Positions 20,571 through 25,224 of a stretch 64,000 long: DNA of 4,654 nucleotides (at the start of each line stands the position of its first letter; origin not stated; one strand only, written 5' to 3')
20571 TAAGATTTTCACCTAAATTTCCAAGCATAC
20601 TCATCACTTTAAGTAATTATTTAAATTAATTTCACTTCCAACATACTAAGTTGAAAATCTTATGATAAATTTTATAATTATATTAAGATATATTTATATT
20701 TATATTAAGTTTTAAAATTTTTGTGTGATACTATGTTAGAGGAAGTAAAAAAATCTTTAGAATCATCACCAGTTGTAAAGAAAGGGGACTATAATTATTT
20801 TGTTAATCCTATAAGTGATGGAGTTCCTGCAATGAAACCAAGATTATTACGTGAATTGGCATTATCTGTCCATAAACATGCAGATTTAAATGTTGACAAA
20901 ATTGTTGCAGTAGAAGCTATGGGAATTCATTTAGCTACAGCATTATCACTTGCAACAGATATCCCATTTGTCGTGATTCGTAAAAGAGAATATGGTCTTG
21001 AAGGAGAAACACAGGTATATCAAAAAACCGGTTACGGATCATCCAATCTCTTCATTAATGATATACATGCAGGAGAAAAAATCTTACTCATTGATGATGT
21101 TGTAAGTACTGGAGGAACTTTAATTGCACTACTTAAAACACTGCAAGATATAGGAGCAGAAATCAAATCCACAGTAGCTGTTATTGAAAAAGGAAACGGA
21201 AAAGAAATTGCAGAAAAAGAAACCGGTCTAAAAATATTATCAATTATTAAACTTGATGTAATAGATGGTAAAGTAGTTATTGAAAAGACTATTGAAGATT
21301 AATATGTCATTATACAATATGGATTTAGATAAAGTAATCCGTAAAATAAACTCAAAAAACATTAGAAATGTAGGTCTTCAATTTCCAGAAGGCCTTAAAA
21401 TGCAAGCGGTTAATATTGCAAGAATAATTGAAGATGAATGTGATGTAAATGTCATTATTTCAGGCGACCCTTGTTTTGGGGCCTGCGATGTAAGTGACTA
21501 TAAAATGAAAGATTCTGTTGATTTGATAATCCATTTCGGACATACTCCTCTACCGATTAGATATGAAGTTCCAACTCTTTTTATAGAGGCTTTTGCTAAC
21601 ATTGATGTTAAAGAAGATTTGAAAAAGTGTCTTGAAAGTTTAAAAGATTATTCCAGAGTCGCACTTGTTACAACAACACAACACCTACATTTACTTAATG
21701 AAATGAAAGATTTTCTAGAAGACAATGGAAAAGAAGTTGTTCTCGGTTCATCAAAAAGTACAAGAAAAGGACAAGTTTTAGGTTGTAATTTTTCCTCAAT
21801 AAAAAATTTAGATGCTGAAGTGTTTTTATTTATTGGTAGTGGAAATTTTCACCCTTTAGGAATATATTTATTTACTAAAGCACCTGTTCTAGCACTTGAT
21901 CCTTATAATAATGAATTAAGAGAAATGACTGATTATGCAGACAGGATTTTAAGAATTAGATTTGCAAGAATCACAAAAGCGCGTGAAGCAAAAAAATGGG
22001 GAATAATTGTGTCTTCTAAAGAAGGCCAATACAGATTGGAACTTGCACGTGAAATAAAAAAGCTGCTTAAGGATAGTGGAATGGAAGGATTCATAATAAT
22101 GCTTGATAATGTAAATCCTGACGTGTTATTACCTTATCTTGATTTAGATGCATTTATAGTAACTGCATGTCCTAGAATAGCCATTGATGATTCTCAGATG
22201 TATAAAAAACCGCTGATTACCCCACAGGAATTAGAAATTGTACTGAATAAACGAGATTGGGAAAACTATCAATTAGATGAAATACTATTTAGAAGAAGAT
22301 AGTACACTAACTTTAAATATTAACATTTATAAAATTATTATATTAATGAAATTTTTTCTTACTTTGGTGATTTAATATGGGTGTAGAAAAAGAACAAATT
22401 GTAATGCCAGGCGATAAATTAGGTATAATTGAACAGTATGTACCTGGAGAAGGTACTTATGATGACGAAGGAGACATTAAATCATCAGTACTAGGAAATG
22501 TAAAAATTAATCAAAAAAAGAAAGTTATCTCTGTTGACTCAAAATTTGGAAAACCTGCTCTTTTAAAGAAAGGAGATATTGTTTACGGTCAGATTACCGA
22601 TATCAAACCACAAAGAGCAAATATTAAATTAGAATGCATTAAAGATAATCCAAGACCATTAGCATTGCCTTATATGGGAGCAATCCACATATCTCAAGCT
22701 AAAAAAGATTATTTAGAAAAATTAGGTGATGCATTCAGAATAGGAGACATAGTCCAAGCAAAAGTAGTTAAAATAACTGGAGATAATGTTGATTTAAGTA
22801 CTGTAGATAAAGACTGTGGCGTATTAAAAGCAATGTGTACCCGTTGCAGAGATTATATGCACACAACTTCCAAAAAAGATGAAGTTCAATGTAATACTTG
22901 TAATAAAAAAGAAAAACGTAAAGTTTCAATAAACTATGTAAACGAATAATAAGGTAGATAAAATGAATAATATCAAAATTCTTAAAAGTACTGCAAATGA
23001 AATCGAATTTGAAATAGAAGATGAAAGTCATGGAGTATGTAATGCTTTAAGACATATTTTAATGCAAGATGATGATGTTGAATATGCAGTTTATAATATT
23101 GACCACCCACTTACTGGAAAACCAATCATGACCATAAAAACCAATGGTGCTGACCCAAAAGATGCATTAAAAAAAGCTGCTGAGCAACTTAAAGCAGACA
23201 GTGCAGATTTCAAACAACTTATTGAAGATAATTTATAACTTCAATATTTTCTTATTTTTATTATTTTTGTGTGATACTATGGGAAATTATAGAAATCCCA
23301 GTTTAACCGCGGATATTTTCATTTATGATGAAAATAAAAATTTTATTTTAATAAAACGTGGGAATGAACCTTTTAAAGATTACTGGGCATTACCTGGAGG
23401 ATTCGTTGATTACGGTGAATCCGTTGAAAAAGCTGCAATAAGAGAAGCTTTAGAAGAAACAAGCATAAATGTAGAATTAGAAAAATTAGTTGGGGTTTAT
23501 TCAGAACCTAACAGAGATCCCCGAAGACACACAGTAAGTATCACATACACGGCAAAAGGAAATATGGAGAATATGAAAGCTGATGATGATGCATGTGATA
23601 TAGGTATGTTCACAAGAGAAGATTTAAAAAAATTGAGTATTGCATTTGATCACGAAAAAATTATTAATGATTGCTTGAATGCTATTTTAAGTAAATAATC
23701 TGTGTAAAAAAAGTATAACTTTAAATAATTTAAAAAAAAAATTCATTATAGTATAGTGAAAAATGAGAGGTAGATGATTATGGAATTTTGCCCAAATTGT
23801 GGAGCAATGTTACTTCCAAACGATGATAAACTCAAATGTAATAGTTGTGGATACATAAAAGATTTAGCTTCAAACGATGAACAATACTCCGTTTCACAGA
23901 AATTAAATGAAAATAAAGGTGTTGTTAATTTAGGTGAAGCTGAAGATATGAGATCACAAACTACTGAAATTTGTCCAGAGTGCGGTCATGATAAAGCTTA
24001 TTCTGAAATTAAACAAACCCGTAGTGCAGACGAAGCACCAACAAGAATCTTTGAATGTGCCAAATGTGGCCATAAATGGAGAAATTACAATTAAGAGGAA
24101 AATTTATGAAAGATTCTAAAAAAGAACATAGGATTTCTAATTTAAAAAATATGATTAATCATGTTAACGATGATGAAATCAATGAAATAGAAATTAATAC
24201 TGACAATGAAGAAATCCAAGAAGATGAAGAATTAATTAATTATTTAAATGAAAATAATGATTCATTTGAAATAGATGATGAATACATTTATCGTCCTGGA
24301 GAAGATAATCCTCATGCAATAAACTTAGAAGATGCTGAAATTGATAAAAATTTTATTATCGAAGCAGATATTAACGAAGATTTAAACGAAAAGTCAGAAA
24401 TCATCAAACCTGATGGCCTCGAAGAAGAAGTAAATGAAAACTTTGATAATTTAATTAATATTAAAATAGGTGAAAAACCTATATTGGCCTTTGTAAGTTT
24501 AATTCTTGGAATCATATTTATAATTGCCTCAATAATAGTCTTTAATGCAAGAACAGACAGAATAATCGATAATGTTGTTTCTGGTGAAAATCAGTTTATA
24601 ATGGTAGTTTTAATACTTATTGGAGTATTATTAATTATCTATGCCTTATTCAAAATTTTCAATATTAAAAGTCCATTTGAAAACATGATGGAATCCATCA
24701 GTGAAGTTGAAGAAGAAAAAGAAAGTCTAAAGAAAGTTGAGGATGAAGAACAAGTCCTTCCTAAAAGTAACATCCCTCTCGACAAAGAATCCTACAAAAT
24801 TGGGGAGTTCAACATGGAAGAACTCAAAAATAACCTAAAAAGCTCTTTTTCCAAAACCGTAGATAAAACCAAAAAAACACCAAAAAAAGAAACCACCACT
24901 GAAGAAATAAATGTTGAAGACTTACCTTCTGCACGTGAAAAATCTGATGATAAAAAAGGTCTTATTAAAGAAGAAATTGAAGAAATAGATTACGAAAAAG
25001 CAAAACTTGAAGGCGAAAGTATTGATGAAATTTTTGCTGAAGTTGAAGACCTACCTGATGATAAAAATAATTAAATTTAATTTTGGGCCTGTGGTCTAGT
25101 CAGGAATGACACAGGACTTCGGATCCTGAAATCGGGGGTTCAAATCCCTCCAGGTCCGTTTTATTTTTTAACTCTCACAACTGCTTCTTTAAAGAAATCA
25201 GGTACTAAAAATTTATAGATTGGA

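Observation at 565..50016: A 19-bp motif occurs four times, always upstream of DNA-metabolism genes: candidate archaeal DNA replication/repair regulon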

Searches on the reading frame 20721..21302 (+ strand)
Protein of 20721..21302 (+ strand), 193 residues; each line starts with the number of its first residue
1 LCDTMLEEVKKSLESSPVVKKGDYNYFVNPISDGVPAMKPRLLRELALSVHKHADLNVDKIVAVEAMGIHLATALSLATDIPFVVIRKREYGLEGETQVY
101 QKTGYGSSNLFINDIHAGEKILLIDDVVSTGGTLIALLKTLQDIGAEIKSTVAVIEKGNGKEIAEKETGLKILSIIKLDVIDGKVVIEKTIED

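Call 38: search_protein_families(library=pfam, proteins=[window:20721-21302:+], max_evalue=0.00001)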
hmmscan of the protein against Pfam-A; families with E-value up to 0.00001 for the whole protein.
window:20721-21302:+ (193 aa): 1 family
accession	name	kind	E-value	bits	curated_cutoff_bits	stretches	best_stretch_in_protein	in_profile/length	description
PF00156.33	Pribosyltran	-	1.5e-16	60.6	26.3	1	42-162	14-131/158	Phosphoribosyl transferase domain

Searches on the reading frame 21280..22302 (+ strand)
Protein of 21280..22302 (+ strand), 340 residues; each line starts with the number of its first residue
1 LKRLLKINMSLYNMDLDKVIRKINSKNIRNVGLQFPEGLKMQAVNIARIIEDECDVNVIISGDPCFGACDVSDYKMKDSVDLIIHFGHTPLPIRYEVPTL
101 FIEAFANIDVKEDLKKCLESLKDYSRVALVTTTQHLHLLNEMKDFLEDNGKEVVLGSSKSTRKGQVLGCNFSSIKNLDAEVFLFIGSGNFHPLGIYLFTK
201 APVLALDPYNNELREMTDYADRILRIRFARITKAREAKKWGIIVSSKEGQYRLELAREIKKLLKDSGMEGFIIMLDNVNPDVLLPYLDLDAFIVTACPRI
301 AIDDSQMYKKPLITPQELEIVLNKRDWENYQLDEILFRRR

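Call 38: search_protein_families(library=pfam, proteins=[window:21280-22302:+], max_evalue=0.00001)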
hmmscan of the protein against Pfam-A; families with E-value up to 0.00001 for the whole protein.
window:21280-22302:+ (340 aa): 1 family
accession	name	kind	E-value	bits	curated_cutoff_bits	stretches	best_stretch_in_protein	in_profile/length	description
PF01866.22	Diphthamide_syn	-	1.8e-101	340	33.2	1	35-330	1-301/302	Putative diphthamide synthesis protein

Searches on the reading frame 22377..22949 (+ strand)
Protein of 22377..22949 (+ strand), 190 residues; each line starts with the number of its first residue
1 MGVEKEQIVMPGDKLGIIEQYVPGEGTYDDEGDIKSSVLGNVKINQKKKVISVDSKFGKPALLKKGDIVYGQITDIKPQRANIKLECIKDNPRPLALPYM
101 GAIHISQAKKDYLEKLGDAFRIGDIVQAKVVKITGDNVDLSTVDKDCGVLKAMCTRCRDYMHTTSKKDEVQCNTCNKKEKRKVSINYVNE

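Call 38: search_protein_families(library=pfam, proteins=[window:22377-22949:+], max_evalue=0.00001)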
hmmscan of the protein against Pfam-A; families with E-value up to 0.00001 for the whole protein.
window:22377-22949:+ (190 aa): 1 family
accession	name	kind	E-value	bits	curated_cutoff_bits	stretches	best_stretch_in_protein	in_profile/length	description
PF14382.12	ECR1_N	-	1.1e-14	54.3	27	1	8-44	1-37/38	Exosome complex exonuclease RRP4 N-terminal region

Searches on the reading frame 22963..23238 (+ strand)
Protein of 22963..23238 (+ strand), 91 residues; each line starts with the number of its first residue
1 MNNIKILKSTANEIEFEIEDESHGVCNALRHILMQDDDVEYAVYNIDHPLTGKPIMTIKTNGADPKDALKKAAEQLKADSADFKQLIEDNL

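Call 39: search_protein_families(library=pfam, proteins=[window:22963-23238:+], max_evalue=0.00001)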
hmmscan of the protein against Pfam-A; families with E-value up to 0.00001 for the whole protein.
window:22963-23238:+ (91 aa): 2 families
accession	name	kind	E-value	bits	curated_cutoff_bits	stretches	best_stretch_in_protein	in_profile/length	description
PF13656.11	RNA_pol_L_2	-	3.6e-23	81.5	27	1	13-85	1-74/75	RNA polymerase Rpb3/Rpb11 dimerisation domain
PF01193.29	RNA_pol_L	-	3.7e-09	36.6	24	1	15-78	1-72/74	RNA polymerase Rpb3/Rpb11 dimerisation domain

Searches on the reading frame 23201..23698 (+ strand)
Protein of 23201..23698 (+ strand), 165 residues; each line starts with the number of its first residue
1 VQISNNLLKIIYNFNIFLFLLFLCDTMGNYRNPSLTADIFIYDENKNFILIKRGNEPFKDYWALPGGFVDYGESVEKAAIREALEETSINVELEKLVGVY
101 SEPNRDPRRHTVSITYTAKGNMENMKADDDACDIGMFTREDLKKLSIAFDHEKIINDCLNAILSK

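Call 39: search_protein_families(library=pfam, proteins=[window:23201-23698:+], max_evalue=0.00001)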
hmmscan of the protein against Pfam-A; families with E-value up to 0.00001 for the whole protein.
window:23201-23698:+ (165 aa): 1 family
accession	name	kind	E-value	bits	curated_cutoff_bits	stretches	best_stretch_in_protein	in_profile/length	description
PF00293.34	NUDIX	-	1.1e-22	80.9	21.1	1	35-157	4-133/134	NUDIX domain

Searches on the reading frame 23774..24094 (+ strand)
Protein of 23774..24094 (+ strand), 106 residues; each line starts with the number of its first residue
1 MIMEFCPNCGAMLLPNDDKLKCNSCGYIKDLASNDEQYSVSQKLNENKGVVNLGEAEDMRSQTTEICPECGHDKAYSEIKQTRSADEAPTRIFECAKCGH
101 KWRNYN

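Call 39: search_protein_families(library=pfam, proteins=[window:23774-24094:+], max_evalue=0.00001)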
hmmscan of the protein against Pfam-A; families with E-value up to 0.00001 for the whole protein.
window:23774-24094:+ (106 aa): 5 families
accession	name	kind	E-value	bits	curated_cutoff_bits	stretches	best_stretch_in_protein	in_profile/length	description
PF01096.23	Zn_ribbon_TFIIS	-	5.9e-17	61.6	21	1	67-103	3-39/39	Transcription factor S-II (TFIIS)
PF02150.21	Zn_ribbon_RPB9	-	1.3e-10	41.4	25.2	1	3-29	1-31/36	RNA polymerases M/15 Kd subunit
PF07282.18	Cas12f1-like_TNB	-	1.9e-08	34.8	26.3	0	60-102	24-50/60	Cas12f1-like, TNB domain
PF12760.12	Zn_ribbon_IS1595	-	1.8e-07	31.4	25.4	0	60-100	14-45/46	Transposase zinc-ribbon domain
PF21349.2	RUBY_RBDX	-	8.6e-07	28.7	26.5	0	64-76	16-28/30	Rubrerythrin, rubredoxin-like domain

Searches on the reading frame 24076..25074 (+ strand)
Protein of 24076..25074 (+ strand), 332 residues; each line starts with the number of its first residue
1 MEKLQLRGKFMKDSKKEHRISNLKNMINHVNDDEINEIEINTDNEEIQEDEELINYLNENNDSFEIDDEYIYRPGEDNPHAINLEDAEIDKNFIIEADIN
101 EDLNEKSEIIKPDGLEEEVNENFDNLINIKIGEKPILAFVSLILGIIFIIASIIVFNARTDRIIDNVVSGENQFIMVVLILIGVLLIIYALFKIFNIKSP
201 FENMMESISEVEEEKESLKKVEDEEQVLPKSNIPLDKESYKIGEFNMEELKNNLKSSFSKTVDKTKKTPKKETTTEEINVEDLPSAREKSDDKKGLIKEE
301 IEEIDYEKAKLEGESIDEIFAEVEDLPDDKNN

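Call 39: search_protein_families(library=pfam, proteins=[window:24076-25074:+], max_evalue=0.00001)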
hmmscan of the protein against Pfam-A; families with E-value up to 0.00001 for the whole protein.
window:24076-25074:+ (332 aa): 0 families

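Call 70: search_protein_families(library=pfam, proteins=[window:24076-25074:+], max_evalue=0.01)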
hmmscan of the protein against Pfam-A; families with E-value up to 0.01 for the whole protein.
window:24076-25074:+ (332 aa): 0 families
